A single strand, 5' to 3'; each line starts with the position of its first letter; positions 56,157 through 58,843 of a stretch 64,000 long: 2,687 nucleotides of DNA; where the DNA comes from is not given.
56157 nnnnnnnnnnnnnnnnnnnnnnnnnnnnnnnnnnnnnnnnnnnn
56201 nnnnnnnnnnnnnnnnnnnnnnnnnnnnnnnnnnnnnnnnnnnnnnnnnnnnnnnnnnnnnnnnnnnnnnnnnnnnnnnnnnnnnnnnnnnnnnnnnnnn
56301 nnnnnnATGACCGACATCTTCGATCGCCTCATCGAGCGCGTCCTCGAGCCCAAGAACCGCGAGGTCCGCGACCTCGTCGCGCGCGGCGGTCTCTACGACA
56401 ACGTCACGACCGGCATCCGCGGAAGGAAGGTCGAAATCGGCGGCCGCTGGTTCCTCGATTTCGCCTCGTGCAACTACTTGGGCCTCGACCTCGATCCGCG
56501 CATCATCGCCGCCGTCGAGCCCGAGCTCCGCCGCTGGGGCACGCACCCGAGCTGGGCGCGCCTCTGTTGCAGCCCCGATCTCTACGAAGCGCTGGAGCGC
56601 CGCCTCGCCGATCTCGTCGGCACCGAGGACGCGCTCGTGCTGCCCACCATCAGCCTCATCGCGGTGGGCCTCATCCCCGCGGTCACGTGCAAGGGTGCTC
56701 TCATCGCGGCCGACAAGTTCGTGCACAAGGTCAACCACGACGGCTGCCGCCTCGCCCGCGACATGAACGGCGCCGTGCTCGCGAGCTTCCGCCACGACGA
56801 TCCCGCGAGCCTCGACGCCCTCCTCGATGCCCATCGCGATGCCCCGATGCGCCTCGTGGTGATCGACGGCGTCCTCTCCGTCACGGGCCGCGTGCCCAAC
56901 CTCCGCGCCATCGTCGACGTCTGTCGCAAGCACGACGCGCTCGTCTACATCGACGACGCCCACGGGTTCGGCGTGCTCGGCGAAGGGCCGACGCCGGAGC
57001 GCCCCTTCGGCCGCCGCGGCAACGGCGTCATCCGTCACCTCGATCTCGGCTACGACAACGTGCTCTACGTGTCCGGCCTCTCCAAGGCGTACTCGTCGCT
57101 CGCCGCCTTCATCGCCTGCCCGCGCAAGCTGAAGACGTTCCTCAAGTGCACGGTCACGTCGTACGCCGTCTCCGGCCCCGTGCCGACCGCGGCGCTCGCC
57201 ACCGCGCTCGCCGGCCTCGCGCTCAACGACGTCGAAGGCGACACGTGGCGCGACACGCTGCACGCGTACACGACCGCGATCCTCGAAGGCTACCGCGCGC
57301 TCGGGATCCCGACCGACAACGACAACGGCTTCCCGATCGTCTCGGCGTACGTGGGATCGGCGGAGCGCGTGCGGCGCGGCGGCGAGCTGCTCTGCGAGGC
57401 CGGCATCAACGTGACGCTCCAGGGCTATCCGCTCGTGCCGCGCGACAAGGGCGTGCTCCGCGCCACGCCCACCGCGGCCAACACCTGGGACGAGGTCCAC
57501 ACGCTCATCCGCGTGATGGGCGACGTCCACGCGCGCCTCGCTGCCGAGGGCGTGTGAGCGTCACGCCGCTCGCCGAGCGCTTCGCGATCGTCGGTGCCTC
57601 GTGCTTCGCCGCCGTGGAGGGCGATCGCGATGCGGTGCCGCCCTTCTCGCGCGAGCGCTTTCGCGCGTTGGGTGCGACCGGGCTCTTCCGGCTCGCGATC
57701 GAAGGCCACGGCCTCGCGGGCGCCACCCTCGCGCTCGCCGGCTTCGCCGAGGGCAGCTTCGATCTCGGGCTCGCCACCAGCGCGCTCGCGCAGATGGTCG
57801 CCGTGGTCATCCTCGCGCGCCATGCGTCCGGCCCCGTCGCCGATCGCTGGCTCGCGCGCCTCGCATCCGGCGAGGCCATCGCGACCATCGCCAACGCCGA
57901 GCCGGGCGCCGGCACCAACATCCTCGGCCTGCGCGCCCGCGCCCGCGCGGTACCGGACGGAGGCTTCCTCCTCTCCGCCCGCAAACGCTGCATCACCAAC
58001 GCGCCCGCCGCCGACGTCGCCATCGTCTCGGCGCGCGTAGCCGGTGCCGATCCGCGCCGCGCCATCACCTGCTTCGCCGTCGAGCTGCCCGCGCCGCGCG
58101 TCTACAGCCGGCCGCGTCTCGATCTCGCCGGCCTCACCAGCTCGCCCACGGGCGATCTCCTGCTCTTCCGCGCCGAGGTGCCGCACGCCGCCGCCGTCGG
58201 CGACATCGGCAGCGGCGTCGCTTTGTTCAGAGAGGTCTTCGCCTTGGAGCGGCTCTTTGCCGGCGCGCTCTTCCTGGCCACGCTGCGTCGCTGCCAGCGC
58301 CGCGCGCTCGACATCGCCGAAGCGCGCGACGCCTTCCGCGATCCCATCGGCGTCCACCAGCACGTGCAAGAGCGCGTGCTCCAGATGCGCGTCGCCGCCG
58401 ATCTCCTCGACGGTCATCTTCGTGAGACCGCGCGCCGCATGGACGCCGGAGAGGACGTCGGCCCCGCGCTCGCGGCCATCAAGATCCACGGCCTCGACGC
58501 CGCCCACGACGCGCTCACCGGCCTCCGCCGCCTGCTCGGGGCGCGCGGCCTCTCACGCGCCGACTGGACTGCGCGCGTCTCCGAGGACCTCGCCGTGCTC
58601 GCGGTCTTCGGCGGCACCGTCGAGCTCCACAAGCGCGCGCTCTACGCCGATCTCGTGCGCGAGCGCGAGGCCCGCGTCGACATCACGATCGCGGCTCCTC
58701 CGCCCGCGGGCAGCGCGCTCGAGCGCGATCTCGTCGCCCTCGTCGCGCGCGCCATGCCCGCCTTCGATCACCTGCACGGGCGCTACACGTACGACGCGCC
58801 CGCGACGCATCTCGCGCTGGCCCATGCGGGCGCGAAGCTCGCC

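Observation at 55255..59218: Translationally coupled ATP-grasp / alpha-oxoamine synthase / ACAD-GNAT cassette next to the urease operon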

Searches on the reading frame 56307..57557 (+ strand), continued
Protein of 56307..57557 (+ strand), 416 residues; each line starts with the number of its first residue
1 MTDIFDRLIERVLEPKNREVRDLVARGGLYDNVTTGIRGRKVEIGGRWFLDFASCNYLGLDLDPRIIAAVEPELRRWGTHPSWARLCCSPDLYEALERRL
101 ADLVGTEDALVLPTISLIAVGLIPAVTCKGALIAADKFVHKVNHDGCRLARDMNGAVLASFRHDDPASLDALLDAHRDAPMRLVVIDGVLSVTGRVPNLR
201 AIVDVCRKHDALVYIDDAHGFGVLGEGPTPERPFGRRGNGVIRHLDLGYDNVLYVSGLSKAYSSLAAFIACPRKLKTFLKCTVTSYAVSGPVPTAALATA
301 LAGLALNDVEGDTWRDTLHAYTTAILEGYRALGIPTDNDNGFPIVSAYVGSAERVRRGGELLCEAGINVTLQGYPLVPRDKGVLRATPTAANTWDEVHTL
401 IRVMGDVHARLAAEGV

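Call 55: search_protein_families(library=pfam, proteins=[L019:7050-9992:+, L021:8380-9981:+, L021:11265-11801:+, L021:6729-7808:-, L037:6416-11260:+, L051:11248-14472:+, L019:11342-13090:+, L019:6352-7035:+], max_evalue=0.001)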
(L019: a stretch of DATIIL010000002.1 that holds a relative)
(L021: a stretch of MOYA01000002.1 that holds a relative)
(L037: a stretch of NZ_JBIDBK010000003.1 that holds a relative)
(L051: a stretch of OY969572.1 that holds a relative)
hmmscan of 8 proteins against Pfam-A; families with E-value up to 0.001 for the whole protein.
L019:7050-9992:+ (980 aa): 2 families
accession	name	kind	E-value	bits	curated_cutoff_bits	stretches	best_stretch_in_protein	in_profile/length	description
PF00501.34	AMP-binding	-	4.9e-75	253.2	29.9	1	9-383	1-384/384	AMP-binding enzyme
PF13193.12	AMP-binding_C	-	3.8e-13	50.6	24.5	1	441-516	1-76/76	AMP-binding enzyme C-terminal domain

L021:8380-9981:+ (533 aa): 2 families
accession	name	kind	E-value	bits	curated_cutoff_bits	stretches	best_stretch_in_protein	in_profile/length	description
PF00501.34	AMP-binding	-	1.9e-75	254.5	29.9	1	12-386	4-384/384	AMP-binding enzyme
PF13193.12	AMP-binding_C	-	6.1e-14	53.1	24.5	1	444-518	1-76/76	AMP-binding enzyme C-terminal domain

L021:11265-11801:+ (178 aa): 3 families
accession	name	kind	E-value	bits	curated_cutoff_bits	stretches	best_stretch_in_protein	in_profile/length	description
PF13302.13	Acetyltransf_3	-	1.6e-14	55.2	25.4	1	7-140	3-136/138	Acetyltransferase (GNAT) domain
PF13420.13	Acetyltransf_4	-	1.2e-08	35.6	24.3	1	8-159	1-152/155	Acetyltransferase (GNAT) domain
PF00583.31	Acetyltransf_1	-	2.9e-06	28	20.7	1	42-136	23-111/116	Acetyltransferase (GNAT) family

L021:6729-7808:- (359 aa): 3 families
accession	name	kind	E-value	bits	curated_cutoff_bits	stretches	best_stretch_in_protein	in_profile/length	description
PF13649.12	Methyltransf_25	-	0.00039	21.5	27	0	52-108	2-55/97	Methyltransferase domain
PF08241.18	Methyltransf_11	-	0.00048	21.2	21.2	0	52-110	1-53/95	Methyltransferase domain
PF08242.18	Methyltransf_12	-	0.00075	20.6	30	0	52-93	1-44/98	Methyltransferase domain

L037:6416-11260:+ (1614 aa): 7 families
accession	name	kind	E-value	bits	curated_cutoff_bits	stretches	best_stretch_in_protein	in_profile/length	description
PF00563.25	EAL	-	3.8e-72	242.9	31.3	1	912-1146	5-236/236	EAL domain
PF00990.26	GGDEF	-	2.2e-43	148.2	23.8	1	733-889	1-161/161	Diguanylate cyclase, GGDEF domain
PF00155.27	Aminotran_1_2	-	3.1e-24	86.3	19.7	1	1270-1583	38-358/361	Aminotransferase class I and II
PF00266.25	Aminotran_5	-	3.1e-06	26.9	21.5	1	1298-1402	74-180/371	Aminotransferase class-V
PF08448.16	PAS_4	-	3.5e-06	27.7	23.1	1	617-723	2-109/110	PAS fold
PF00989.32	PAS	-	4.2e-06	27.2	22.6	1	611-719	2-113/113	PAS fold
PF13188.13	PAS_8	-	5.9e-05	23.3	21.8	1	611-658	2-48/65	PAS domain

L051:11248-14472:+ (1074 aa): 6 families
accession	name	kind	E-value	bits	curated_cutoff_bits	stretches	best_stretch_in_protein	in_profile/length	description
PF00563.25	EAL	-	9.9e-70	235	31.3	1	806-1042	2-236/236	EAL domain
PF00990.26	GGDEF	-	8.5e-47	159.4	23.8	1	628-784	1-159/161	Diguanylate cyclase, GGDEF domain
PF08448.16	PAS_4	-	3.1e-10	40.7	23.1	1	509-618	2-109/110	PAS fold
PF00989.32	PAS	-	2.7e-06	27.8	22.6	1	503-614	2-113/113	PAS fold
PF13426.13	PAS_9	-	5.4e-06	27.1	27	1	515-616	4-103/103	PAS domain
PF08447.18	PAS_3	-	0.00016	22.3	25.6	1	525-601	2-78/89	PAS fold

L019:11342-13090:+ (582 aa): 9 families
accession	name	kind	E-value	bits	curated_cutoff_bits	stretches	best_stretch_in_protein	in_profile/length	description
PF02518.31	HATPase_c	-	9.9e-26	90.8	26.4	1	437-558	2-110/111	Histidine kinase-, DNA gyrase B-, and HSP90-like ATPase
PF00989.32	PAS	-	3.5e-15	56.4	22.6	1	201-309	4-109/113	PAS fold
PF13426.13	PAS_9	-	6.3e-14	52.5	27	1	208-315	1-103/103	PAS domain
PF00512.31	HisKA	-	1.2e-13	51.4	26.9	1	322-389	1-65/66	His Kinase A (phospho-acceptor) domain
PF08448.16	PAS_4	-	1e-11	45.5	23.1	1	206-318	3-110/110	PAS fold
PF20966.2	MASE6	-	1.6e-08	35.2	27.4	1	26-181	11-165/170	MASE6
PF13188.13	PAS_8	-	3.5e-06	27.2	21.8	1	203-243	6-43/65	PAS domain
PF08447.18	PAS_3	-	0.00066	20.3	25.6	0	221-302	2-81/89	PAS fold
PF12860.13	PAS_7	-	0.00067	20.2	27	0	204-319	1-113/115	PAS fold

L019:6352-7035:+ (227 aa): 0 families

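Call 81: search_protein_families(library=ncbifam, proteins=[L015:129-827:-], max_evalue=0.01)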
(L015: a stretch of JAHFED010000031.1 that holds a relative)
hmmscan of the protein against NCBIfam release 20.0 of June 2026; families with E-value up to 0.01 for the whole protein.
L015:129-827:- (232 aa): 2 families
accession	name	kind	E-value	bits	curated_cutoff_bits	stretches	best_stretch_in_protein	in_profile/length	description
NF040501.1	resist_ArsN2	equivalog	0.00037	20.1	125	1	136-185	54-103/133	arsenic resistance N-acetyltransferase ArsN2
NF033083.0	AAC_3_I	equivalog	0.0034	17.6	200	1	136-173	83-120/145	AAC(3)-I family aminoglycoside N-acetyltransferase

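Call 87: search_protein_families(library=pfam, proteins=[L015:4163-4405:+, L015:4518-5144:+], max_evalue=0.001)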
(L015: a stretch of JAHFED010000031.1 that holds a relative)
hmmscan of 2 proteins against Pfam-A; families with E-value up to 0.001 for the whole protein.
L015:4163-4405:+ (80 aa): 0 families

L015:4518-5144:+ (208 aa): 10 families
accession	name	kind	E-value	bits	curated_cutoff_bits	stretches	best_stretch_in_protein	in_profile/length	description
PF00515.34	TPR_1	-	3.7e-15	55.4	27.8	2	154-186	1-33/34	Tetratricopeptide repeat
PF07719.23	TPR_2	-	1.9e-13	49.8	27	2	154-186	1-33/34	Tetratricopeptide repeat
PF13414.12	TPR_11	-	3.1e-09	36.8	26.8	1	127-168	1-42/42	TPR repeat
PF13424.12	TPR_12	-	1.6e-07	31.9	30.1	1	131-181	14-72/77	Tetratricopeptide repeat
PF13428.12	TPR_14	-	2.2e-06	28.2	23.5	0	155-190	2-37/44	Tetratricopeptide repeat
PF14559.12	TPR_19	-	6.2e-06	26.9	25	1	132-186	3-57/68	Tetratricopeptide repeat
PF13181.12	TPR_8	-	2.1e-05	24.8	25.7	0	154-185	1-32/34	Tetratricopeptide repeat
PF13432.12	TPR_16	-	5.3e-05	24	32.7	1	124-187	1-64/65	Tetratricopeptide repeat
PF07219.19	HemY_N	-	0.00049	20.6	31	0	84-152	23-91/107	HemY protein N-terminus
PF13374.12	TPR_10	-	0.00073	19.9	27.5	0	166-181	14-29/42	Tetratricopeptide repeat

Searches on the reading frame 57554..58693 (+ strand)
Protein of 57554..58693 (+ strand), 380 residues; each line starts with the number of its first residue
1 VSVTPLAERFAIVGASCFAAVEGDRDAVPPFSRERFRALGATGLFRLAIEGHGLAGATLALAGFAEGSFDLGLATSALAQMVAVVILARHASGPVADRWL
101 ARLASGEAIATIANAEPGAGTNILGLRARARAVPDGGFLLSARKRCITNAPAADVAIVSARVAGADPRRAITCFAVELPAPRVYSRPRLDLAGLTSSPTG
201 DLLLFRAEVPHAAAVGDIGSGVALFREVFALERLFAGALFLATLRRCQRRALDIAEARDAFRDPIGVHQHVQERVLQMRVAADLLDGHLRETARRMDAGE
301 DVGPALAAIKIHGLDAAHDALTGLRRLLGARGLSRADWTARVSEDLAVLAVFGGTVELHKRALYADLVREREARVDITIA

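Call 47: search_solved_structures(query=window:57554-58693:+, max_evalue=1e-22, show_alignments=5)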
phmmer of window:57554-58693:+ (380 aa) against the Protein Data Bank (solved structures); distinct sequences matched with E-value up to 1e-22: 6.
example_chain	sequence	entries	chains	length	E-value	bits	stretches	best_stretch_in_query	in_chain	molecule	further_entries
4kto_A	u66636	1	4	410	5.3e-30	107.9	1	18-368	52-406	isovaleryl-CoA dehydrogenase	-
5zw0_A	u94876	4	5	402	4.4e-29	104.9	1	56-362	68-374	L-prolyl-[peptidyl-carrier protein] dehydrogenase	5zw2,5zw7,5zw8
6af6_A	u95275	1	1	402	2.9e-28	102.2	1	56-362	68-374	L-prolyl-[peptidyl-carrier protein] dehydrogenase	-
4o5m_A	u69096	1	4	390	7.3e-26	94.3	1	18-370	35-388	Isovaleryl-CoA dehydrogenase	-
1ivh_A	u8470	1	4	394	3e-23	85.7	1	38-360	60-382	ISOVALERYL-COA DEHYDROGENASE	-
8sgr_A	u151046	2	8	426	3.7e-23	85.4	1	38-360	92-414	Isovaleryl-CoA dehydrogenase, mitochondrial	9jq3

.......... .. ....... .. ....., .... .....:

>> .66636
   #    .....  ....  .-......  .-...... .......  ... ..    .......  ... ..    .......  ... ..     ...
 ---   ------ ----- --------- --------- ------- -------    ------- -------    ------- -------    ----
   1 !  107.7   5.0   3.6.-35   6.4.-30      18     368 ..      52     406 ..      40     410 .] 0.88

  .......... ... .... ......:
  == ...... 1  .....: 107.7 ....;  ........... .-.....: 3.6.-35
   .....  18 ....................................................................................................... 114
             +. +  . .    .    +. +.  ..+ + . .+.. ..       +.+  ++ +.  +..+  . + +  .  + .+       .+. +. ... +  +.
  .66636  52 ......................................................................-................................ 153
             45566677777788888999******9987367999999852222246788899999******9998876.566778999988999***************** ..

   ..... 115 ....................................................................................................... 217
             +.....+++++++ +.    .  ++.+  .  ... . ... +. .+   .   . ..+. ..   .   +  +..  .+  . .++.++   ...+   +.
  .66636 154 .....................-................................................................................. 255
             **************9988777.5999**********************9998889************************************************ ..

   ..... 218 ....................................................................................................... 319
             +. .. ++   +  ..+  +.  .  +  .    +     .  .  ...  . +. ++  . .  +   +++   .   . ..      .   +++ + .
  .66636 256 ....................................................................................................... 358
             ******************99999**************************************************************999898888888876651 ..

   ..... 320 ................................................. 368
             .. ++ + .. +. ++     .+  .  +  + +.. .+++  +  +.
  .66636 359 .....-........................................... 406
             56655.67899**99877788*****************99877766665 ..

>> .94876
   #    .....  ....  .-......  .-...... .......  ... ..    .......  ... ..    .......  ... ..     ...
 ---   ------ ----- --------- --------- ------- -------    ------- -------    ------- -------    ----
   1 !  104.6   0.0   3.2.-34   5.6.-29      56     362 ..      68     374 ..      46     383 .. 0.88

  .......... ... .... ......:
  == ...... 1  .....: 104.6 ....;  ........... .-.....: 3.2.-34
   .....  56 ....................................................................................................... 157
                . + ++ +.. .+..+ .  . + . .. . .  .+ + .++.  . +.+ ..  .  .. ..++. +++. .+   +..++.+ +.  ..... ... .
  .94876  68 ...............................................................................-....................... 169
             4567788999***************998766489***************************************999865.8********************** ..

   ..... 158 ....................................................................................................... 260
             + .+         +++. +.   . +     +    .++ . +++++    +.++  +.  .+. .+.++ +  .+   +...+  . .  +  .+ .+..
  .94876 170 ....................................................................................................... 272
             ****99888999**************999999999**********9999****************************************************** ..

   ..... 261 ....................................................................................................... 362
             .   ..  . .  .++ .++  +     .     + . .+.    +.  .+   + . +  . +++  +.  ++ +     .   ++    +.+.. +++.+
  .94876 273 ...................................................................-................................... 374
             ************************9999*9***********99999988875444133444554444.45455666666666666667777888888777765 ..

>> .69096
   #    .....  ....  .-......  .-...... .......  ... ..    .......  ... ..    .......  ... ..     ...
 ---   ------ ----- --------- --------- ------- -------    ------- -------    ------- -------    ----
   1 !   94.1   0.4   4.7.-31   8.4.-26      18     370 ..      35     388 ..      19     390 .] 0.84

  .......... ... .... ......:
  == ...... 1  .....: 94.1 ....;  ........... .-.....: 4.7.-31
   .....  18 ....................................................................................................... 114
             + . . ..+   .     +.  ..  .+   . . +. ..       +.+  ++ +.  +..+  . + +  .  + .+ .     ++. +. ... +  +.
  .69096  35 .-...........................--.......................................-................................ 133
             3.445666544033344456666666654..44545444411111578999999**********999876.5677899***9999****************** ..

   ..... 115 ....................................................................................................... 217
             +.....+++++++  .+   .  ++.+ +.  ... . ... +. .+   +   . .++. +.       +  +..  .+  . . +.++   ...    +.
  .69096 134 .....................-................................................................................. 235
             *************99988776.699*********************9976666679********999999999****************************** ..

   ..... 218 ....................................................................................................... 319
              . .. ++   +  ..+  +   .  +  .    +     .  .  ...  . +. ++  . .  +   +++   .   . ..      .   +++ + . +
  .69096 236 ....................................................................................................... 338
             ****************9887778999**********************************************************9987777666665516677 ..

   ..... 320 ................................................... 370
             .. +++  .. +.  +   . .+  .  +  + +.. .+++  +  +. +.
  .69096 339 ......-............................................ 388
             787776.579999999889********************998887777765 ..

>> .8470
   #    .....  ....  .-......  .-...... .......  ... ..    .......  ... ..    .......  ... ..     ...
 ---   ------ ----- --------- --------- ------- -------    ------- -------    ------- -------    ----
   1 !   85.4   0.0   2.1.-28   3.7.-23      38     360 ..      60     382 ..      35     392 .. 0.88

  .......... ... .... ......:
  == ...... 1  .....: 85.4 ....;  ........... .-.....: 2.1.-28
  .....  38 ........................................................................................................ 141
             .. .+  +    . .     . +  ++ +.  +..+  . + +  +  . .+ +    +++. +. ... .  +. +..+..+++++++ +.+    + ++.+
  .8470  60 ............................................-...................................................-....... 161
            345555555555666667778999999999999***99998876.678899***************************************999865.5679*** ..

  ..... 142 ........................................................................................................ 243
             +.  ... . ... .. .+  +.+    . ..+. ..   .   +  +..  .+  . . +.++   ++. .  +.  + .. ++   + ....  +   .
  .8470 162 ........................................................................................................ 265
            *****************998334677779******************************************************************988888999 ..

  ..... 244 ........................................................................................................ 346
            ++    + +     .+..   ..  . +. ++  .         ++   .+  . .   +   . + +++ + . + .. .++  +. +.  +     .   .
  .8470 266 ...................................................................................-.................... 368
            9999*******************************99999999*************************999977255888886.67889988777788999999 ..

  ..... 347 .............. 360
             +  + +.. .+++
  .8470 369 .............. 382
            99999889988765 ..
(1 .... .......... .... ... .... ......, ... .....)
